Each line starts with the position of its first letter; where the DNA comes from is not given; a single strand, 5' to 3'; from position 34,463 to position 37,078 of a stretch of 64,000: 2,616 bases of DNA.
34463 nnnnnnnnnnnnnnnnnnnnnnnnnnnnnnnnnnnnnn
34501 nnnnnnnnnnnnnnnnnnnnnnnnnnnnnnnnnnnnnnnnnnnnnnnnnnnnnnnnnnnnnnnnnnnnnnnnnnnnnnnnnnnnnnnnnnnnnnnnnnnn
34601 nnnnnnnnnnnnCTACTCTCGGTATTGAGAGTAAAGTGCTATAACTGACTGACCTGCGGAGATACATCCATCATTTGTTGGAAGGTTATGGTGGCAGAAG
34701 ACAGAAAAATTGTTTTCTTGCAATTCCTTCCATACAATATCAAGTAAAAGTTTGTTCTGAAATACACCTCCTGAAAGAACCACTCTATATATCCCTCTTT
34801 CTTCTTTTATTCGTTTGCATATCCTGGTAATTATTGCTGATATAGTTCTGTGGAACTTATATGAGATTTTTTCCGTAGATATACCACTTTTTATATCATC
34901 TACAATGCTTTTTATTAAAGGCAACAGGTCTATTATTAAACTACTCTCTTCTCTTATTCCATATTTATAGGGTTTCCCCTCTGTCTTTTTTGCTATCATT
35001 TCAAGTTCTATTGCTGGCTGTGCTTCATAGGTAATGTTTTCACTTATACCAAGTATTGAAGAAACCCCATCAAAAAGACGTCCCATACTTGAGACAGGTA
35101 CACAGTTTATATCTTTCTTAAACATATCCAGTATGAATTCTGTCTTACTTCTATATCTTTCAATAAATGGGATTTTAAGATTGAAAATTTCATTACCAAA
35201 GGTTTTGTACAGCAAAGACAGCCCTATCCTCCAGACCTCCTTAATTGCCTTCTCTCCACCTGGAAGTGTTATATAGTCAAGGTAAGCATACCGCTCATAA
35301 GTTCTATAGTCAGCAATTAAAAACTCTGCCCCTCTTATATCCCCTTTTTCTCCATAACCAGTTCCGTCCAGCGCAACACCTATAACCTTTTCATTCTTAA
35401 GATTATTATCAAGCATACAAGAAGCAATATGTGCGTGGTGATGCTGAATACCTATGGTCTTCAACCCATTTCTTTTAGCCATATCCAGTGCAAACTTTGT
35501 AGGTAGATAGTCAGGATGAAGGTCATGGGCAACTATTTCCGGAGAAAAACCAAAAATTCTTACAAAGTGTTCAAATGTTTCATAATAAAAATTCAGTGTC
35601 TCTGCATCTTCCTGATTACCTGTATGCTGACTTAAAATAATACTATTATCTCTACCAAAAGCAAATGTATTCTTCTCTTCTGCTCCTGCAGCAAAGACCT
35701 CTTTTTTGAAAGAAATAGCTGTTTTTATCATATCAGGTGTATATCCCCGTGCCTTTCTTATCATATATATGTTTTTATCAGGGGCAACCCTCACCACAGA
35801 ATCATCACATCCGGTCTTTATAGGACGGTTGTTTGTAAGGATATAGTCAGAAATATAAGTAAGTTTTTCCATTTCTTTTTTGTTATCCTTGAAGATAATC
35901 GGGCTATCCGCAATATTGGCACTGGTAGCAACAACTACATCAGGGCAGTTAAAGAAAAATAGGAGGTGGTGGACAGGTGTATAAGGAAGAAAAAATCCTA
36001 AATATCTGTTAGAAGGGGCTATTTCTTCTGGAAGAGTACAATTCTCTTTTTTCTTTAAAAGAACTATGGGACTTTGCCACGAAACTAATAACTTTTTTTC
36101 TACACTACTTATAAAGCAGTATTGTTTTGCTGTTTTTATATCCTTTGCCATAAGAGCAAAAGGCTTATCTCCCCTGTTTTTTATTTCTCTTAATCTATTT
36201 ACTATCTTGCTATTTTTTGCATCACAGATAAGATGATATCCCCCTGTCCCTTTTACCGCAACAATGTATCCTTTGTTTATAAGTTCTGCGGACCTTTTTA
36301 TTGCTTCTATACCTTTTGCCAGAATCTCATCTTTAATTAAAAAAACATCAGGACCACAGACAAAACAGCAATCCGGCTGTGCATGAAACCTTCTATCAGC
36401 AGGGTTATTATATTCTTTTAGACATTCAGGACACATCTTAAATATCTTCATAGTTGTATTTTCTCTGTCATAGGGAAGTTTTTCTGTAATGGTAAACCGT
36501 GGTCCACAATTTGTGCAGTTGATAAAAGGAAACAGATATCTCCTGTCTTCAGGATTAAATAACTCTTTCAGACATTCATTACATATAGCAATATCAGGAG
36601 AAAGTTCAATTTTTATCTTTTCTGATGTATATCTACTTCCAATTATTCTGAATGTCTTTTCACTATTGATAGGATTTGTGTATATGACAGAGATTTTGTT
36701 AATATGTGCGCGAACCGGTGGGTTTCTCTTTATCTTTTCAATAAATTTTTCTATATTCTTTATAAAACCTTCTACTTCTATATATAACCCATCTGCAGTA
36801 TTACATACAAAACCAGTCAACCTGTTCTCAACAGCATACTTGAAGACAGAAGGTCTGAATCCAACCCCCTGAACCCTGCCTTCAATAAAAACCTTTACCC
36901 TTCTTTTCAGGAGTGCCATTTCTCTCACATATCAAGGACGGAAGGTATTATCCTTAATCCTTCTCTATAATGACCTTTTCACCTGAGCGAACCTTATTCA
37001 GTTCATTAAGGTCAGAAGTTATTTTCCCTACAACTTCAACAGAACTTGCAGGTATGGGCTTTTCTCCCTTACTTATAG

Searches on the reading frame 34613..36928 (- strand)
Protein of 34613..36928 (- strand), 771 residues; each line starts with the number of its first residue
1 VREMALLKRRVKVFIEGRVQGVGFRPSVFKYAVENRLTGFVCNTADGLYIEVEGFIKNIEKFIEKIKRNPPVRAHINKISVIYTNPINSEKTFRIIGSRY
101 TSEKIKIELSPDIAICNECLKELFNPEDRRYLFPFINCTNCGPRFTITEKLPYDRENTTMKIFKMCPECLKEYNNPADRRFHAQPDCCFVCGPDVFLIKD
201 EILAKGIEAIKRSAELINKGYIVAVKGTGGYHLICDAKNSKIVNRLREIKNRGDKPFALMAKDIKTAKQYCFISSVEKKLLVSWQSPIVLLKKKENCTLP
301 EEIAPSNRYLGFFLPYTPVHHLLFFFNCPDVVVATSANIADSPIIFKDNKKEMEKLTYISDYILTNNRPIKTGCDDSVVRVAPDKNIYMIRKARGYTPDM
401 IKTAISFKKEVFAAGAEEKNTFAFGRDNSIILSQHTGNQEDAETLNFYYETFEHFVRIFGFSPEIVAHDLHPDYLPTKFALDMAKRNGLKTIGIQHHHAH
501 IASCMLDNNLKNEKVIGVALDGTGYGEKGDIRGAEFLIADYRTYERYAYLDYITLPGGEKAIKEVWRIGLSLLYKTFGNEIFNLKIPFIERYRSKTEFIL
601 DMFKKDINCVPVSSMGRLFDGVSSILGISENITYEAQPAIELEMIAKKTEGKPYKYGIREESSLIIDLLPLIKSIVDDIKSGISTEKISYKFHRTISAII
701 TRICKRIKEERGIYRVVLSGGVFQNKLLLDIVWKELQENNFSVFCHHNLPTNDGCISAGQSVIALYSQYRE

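Call 10: search_protein_families(library=pfam, proteins=[window:34613-36928:-])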
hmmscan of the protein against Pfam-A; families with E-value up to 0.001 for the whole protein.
window:34613-36928:- (771 aa): 6 families
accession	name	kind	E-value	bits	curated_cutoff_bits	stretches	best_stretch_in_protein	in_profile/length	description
PF22521.2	HypF_C_2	-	2e-78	263.9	27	1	517-760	1-241/241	Carbamoyltransferase, Kae1-like Domain, second subdomain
PF01300.24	Sua5_yciO_yrdC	-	1.7e-41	142.1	25.1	1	215-392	1-177/178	Telomere recombination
PF07503.17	zf-HYPF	-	2.7e-31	107.5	23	2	115-147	1-33/34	HypF finger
PF17788.7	HypF_C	-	7.4e-31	107.2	23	1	408-507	3-99/99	HypF Kae1-like domain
PF00708.24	Acylphosphatase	-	1.5e-20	73.7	22.5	1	12-95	2-85/85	Acylphosphatase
PF00814.31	TsaD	-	3.3e-05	24.2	24.8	0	618-744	140-248/264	tRNA N6-adenosine threonylcarbamoyltransferase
